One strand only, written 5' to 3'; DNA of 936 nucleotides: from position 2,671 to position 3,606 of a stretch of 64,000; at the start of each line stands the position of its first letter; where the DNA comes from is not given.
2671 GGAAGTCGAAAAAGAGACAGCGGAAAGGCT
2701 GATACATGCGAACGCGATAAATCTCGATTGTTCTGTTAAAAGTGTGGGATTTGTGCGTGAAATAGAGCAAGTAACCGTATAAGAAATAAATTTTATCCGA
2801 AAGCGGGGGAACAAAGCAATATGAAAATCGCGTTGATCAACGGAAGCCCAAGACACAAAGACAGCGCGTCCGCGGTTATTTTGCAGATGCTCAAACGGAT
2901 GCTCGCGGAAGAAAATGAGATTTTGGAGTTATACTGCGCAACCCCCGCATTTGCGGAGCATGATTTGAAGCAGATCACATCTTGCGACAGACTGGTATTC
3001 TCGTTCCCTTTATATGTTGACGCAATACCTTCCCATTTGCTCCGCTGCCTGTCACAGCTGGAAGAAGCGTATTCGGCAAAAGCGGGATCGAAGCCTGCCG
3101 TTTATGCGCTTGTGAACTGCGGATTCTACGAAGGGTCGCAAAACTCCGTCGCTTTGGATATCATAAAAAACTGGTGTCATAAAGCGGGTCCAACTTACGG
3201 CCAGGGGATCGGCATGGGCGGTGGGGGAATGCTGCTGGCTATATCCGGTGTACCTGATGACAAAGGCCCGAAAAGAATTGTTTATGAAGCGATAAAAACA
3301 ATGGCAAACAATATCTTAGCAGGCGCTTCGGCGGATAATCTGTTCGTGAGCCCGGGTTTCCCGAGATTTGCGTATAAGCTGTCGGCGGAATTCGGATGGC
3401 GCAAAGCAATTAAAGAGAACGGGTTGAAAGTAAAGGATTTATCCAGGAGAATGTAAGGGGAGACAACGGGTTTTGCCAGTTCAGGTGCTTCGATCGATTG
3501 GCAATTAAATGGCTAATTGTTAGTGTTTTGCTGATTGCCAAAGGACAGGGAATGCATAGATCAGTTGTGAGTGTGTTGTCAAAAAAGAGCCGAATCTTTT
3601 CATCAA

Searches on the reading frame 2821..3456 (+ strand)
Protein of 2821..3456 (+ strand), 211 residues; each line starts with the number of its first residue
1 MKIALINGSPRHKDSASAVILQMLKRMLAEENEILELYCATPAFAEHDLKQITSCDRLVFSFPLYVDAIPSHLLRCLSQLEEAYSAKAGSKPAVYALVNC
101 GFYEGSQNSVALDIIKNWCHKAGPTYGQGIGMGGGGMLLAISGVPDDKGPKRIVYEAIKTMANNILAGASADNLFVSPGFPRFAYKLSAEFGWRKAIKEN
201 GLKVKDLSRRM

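Call 108: find_encoding_contigs(protein=window:2821-3456:+, flank=10000, max_places=3)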
Protein window:2821-3456:+ (211 aa): 2 contigs read that carry it; 1 place shown.
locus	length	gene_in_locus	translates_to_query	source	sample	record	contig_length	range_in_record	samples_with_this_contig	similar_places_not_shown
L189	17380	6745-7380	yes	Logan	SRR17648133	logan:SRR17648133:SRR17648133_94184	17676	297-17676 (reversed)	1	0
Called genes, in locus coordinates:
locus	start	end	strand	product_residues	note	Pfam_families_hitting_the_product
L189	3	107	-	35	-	?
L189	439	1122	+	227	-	PF00596:Aldolase_II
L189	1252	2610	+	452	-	PF09587:PGA_cap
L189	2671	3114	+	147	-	PF00583:Acetyltransf_1, PF13673:Acetyltransf_10 (weak), PF13508:Acetyltransf_7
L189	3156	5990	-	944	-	PF00580:UvrD-helicase, PF13245:AAA_19, PF13604:AAA_30 (weak), PF00580:UvrD-helicase, PF13361:UvrD_C, PF13538:UvrD_C_2 (faint)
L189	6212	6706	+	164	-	-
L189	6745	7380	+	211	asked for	PF02525:Flavodoxin_2 (weak), PF03358:FMN_red (faint)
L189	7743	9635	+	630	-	PF09565:RE_NgoFVII (weak), PF13091:PLDc_2, PF04851:ResIII, PF00270:DEAD (weak)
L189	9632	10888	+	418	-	PF11907:DUF3427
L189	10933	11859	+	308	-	PF08378:NERD, PF01396:Zn_ribbon_Top1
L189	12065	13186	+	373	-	PF01210:NAD_Gly3P_dh_N, PF02558:ApbA (weak), PF02317:Octopine_DH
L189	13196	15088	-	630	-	-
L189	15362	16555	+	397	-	PF00155:Aminotran_1_2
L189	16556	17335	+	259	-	PF00106:adh_short, PF01370:Epimerase (weak), PF08659:KR, PF13561:adh_short_C2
